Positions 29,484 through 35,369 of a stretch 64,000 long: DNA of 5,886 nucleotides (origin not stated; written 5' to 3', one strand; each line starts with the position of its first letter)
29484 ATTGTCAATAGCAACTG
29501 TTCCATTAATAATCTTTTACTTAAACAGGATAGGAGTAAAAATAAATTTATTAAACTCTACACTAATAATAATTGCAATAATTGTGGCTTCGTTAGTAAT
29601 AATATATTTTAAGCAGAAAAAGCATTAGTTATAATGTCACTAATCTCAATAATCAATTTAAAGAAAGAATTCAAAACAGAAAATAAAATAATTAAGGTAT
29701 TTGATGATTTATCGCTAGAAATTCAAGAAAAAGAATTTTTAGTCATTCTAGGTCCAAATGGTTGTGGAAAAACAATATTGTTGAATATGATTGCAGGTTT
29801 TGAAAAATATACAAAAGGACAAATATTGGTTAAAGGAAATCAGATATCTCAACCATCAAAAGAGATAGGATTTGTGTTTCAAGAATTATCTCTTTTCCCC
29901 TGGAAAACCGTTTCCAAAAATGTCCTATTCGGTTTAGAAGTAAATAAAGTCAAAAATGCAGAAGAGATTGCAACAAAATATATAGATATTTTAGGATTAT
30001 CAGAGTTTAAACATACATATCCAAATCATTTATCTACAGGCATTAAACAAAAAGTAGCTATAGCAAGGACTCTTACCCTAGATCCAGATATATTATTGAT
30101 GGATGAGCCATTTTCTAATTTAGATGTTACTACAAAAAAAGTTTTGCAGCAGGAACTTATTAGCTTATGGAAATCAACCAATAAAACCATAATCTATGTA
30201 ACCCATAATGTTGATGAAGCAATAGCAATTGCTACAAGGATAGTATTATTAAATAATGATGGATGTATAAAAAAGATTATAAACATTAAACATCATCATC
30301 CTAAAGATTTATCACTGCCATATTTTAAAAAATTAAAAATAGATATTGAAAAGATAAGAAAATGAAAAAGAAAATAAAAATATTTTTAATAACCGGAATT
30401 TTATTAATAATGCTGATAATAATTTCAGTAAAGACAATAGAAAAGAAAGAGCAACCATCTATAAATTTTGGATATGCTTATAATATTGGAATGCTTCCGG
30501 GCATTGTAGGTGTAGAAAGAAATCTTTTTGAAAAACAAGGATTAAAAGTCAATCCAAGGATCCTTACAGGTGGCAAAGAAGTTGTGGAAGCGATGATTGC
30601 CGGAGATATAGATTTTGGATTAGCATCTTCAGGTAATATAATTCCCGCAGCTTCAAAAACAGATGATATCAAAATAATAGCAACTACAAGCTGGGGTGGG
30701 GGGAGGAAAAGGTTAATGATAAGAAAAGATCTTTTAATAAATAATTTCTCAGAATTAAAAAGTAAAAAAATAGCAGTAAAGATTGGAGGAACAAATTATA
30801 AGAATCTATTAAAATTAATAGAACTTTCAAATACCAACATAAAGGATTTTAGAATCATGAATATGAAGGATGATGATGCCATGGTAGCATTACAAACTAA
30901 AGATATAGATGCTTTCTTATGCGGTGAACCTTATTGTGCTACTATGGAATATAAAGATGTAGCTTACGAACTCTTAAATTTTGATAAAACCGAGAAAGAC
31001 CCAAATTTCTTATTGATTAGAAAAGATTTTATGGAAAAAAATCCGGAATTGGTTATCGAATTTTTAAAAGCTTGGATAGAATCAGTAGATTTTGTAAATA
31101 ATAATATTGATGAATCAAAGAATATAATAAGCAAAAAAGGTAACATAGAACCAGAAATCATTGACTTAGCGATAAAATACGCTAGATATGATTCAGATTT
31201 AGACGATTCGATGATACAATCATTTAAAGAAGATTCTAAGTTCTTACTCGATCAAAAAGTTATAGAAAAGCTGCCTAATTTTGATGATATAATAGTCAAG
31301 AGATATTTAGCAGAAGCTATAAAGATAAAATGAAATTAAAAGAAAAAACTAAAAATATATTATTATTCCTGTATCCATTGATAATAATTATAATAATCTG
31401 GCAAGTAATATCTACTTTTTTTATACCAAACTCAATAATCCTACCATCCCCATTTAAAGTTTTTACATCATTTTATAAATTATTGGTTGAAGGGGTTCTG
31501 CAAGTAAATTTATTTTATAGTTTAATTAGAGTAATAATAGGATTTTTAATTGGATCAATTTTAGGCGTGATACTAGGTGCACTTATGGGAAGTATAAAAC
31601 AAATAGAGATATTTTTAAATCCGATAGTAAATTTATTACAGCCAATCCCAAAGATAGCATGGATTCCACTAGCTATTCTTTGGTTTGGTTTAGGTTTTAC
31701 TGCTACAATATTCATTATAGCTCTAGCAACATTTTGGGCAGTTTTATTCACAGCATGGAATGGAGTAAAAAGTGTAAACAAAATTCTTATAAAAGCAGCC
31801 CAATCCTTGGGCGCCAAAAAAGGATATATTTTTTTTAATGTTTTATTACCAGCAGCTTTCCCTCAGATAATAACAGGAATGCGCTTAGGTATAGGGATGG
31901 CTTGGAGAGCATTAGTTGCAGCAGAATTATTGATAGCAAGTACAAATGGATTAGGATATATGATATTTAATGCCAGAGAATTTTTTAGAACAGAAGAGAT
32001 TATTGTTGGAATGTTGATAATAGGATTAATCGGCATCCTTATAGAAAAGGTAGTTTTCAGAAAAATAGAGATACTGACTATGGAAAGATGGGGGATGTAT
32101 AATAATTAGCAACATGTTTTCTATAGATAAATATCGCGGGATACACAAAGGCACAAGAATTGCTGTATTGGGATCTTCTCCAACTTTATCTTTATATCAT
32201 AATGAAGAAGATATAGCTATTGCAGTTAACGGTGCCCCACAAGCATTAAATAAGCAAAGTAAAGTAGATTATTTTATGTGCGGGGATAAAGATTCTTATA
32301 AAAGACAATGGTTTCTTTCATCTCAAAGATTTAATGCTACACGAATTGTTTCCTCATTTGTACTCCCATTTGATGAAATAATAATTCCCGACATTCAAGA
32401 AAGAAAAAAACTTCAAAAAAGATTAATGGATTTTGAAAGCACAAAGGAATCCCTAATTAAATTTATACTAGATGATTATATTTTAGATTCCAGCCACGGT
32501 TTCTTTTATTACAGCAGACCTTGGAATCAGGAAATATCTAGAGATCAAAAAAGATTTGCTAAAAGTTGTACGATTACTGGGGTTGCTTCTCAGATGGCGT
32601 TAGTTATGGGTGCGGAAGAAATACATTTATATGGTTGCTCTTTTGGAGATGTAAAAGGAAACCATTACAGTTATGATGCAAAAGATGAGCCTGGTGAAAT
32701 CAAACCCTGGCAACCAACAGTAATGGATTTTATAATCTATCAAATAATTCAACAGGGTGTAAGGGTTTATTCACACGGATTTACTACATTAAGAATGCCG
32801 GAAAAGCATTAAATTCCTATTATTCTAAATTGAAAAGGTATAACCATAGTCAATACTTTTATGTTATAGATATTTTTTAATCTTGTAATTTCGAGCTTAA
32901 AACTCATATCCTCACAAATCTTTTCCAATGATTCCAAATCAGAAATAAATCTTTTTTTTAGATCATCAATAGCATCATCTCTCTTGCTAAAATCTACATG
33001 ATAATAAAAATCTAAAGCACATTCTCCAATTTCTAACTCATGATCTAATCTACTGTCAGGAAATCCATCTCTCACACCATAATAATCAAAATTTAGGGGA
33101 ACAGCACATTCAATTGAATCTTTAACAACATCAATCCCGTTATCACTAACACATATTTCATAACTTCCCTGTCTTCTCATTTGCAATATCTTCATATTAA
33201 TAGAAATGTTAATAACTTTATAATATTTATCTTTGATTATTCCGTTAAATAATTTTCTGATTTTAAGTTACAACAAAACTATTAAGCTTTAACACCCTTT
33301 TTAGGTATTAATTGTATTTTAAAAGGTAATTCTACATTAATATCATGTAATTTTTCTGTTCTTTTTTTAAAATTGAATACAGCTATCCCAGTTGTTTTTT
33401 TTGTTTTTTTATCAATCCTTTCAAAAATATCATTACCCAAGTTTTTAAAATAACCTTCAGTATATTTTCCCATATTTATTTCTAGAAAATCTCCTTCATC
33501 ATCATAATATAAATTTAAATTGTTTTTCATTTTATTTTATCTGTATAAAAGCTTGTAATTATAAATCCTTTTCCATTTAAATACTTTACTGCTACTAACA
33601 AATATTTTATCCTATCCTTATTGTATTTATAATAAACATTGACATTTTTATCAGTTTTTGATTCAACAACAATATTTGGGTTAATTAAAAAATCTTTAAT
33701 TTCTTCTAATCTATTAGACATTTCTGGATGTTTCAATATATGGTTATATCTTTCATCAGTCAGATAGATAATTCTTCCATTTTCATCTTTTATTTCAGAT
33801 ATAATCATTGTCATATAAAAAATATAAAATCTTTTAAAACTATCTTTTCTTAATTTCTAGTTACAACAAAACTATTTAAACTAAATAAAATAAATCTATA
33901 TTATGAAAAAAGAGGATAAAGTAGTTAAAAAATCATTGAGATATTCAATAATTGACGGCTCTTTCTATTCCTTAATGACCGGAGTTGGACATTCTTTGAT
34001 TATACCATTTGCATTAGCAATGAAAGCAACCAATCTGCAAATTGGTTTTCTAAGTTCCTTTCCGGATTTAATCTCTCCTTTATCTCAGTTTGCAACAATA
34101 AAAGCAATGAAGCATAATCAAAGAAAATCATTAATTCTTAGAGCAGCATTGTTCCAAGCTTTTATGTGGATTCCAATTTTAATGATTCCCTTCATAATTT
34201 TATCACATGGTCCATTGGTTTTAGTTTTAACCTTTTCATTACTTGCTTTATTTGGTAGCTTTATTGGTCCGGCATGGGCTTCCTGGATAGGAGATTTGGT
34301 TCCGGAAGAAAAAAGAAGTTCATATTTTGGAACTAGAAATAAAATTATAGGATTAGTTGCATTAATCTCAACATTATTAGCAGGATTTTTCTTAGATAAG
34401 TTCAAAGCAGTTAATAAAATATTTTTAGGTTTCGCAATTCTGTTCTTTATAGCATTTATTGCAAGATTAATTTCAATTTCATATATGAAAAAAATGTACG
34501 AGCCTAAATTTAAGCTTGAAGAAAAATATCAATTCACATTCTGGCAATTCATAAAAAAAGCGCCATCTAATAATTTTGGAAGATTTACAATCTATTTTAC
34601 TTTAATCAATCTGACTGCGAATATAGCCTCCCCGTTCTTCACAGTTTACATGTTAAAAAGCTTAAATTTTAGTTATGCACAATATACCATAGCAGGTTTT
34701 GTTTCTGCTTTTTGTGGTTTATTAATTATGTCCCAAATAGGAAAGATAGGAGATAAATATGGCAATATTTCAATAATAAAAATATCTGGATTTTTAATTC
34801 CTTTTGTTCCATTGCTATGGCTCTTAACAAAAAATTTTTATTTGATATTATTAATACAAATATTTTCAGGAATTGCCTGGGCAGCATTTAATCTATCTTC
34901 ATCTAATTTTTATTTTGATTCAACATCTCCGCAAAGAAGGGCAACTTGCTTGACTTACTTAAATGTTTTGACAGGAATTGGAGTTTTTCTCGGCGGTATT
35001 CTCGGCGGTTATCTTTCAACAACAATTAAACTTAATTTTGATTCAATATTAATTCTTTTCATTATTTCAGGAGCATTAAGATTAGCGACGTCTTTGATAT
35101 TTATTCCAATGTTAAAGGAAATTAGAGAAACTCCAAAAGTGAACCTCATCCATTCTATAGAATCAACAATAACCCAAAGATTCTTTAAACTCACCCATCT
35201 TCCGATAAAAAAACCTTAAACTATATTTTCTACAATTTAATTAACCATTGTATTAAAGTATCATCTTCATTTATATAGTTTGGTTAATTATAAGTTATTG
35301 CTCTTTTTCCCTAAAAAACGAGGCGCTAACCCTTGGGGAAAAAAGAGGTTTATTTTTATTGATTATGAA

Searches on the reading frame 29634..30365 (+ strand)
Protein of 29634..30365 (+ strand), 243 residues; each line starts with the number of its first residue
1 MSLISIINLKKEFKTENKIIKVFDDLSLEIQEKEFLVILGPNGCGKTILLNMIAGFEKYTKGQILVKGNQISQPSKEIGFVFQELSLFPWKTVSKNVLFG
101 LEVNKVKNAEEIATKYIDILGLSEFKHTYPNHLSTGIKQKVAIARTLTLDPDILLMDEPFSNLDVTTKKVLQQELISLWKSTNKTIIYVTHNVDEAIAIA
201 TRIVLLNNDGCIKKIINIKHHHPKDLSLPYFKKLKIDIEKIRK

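Call 79: search_protein_families(library=pfam, proteins=[window:29634-30365:+], max_evalue=0.0001)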
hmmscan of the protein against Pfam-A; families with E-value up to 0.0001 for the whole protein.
window:29634-30365:+ (243 aa): 2 families
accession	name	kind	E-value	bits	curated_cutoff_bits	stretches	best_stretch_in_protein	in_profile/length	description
PF00005.33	ABC_tran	-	6.1e-34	118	25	1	24-160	2-136/137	ABC transporter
PF13304.12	AAA_21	-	9.9e-08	32.8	27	0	129-192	234-299/304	AAA domain, putative AbiEii toxin, Type IV TA system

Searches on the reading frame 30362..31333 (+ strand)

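Call 79: search_protein_families(library=pfam, proteins=[window:30362-31333:+], max_evalue=0.0001)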
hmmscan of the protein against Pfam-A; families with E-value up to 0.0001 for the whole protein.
window:30362-31333:+ (323 aa): 4 families
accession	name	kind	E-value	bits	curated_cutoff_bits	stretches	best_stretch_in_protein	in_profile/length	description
PF13379.11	NMT1_2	-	1.2e-17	65.1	24.7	1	28-248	2-240/252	NMT1-like family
PF09084.16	NMT1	-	5.5e-17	62.8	20.5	1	45-248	5-212/216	NMT1/THI5 like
PF04069.17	OpuAC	-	4e-07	30.3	21.2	1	53-250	21-241/257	Substrate binding domain of ABC-type glycine betaine transport system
PF12974.12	Phosphonate-bd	-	6.8e-06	26.1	27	1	55-186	23-161/242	ABC transporter, phosphonate, periplasmic substrate-binding protein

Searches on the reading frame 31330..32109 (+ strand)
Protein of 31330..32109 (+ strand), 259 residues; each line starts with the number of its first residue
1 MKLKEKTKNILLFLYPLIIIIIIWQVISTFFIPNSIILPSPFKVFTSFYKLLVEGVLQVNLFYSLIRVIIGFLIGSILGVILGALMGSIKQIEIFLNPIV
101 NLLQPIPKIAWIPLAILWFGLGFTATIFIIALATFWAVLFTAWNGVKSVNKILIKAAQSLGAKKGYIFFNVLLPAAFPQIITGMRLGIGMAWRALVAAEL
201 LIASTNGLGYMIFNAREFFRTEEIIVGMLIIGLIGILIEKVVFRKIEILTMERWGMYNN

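Call 79: search_protein_families(library=pfam, proteins=[window:31330-32109:+], max_evalue=0.0001)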
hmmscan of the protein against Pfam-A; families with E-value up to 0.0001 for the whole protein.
window:31330-32109:+ (259 aa): 1 family
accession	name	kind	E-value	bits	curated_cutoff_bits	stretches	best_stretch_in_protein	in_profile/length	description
PF00528.27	BPD_transp_1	-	9.3e-23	81.3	26.4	1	77-242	3-171/184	Binding-protein-dependent transport system inner membrane component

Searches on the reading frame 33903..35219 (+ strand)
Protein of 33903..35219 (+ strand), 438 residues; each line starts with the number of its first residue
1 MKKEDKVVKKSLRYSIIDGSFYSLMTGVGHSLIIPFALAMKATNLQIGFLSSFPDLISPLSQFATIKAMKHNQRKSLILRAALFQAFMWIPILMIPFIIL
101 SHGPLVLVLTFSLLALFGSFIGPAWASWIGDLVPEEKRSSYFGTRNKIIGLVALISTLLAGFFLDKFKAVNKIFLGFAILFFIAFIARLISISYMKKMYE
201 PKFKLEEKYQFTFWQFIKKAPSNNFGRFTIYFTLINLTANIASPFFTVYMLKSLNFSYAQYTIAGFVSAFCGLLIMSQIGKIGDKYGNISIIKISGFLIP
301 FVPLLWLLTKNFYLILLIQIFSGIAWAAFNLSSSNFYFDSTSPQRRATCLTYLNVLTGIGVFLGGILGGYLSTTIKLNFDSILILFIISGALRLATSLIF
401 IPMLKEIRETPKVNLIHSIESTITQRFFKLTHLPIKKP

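Call 19: search_protein_families(library=pfam, proteins=[window:33903-35219:+], max_evalue=0.00001)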
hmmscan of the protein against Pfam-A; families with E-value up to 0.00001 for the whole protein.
window:33903-35219:+ (438 aa): 1 family
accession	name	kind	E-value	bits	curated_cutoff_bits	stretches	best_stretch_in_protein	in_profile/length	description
PF07690.21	MFS_1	-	1.6e-26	93.5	33.4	2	23-304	5-283/347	Major Facilitator Superfamily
